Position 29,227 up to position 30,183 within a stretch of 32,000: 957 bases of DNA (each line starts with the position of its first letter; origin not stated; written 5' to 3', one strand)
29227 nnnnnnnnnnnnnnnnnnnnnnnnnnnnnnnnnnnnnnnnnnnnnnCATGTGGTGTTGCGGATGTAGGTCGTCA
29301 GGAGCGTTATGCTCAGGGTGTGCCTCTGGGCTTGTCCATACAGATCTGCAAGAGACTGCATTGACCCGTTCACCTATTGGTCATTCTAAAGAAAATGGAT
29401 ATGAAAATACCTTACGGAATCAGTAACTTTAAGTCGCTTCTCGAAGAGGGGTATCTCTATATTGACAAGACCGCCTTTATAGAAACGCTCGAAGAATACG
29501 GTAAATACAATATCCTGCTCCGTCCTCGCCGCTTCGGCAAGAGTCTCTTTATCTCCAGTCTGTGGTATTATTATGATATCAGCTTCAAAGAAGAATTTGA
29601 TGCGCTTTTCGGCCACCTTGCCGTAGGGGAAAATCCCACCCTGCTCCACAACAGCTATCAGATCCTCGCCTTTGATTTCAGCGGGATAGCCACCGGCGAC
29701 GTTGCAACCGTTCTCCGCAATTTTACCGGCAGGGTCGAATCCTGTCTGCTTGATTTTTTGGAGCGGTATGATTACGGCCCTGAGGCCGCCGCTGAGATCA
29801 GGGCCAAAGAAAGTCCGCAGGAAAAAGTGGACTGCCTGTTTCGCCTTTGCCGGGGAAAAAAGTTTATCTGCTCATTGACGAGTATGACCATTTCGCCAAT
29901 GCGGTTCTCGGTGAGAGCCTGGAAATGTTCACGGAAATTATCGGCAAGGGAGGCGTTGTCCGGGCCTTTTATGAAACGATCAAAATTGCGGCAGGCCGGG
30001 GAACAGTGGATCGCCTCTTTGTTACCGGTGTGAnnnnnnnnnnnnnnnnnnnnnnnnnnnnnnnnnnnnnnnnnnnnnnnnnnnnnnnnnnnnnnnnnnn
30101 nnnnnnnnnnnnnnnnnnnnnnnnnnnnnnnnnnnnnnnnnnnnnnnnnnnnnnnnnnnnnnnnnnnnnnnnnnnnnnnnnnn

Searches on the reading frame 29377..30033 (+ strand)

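Call 74: search_protein_families(library=pfam, proteins=[window:29377-30033:+], max_evalue=0.00001)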
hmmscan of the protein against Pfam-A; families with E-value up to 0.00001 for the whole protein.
window:29377-30033:+ (218 aa): 1 family
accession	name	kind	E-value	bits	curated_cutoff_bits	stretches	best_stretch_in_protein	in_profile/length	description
PF09820.16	AAA-ATPase_like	-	1.7e-33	116.5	26.1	1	12-138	1-120/201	Predicted AAA-ATPase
